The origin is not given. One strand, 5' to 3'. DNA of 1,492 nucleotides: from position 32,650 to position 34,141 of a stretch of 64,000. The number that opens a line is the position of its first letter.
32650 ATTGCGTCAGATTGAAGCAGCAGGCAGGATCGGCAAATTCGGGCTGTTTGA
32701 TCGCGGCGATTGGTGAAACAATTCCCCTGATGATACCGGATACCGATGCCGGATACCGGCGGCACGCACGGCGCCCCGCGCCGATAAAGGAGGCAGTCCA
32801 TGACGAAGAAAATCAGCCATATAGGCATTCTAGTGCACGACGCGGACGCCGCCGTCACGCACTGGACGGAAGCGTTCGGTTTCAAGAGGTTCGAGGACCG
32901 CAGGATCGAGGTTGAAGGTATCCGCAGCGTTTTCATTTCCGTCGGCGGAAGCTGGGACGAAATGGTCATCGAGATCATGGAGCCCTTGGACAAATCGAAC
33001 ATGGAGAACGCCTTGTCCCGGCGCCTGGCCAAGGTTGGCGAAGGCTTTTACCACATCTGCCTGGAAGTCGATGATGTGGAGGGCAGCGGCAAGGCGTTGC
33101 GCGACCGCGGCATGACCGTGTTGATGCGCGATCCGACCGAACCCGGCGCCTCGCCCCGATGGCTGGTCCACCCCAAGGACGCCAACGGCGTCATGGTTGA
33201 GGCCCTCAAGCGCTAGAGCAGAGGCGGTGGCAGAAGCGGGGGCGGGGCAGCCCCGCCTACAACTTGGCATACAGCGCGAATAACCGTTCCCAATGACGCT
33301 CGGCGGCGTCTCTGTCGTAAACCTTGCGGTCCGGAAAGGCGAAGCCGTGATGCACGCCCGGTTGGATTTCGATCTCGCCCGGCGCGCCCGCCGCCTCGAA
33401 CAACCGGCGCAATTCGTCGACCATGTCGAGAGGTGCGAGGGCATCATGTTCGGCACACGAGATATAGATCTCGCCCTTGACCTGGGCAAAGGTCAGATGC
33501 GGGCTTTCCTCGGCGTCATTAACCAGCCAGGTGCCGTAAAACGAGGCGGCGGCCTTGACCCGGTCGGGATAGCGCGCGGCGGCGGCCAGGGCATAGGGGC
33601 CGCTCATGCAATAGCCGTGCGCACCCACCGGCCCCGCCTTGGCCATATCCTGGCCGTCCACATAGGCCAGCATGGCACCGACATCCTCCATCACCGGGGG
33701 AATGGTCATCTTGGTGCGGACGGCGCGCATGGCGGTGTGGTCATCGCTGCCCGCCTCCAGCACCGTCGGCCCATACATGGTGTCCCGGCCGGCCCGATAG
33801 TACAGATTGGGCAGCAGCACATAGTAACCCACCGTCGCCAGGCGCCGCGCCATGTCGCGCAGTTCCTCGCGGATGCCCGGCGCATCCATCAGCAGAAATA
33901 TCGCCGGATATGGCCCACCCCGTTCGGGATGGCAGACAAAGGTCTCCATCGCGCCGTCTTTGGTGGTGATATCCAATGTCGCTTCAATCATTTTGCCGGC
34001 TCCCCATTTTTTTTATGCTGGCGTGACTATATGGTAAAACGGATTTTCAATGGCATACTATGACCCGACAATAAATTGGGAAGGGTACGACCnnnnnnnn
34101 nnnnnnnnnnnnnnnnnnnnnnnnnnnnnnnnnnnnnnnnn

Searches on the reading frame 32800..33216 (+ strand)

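Call 81: search_protein_families(library=pfam, proteins=[window:32800-33216:+], max_evalue=0.00001)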
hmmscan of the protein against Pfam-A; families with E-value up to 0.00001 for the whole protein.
window:32800-33216:+ (138 aa): 3 families
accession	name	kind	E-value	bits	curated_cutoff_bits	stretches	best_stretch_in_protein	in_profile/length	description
PF13669.12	Glyoxalase_4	-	1.3e-19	70.9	27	1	7-116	2-102/109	Glyoxalase/Bleomycin resistance protein/Dioxygenase superfamily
PF00903.31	Glyoxalase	-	3.2e-12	47.3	20.6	1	4-134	1-120/121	Glyoxalase/Bleomycin resistance protein/Dioxygenase superfamily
PF13468.12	Glyoxalase_3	-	6.3e-09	36.6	25.1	1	6-121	2-115/176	Glyoxalase-like domain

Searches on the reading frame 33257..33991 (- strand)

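Call 81: search_protein_families(library=pfam, proteins=[window:33257-33991:-], max_evalue=0.00001)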
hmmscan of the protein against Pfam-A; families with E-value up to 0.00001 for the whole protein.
window:33257-33991:- (244 aa): 1 family
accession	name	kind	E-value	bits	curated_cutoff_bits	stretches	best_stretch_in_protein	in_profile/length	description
PF01738.24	DLH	-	4.4e-40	138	21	1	15-241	1-213/217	Dienelactone hydrolase family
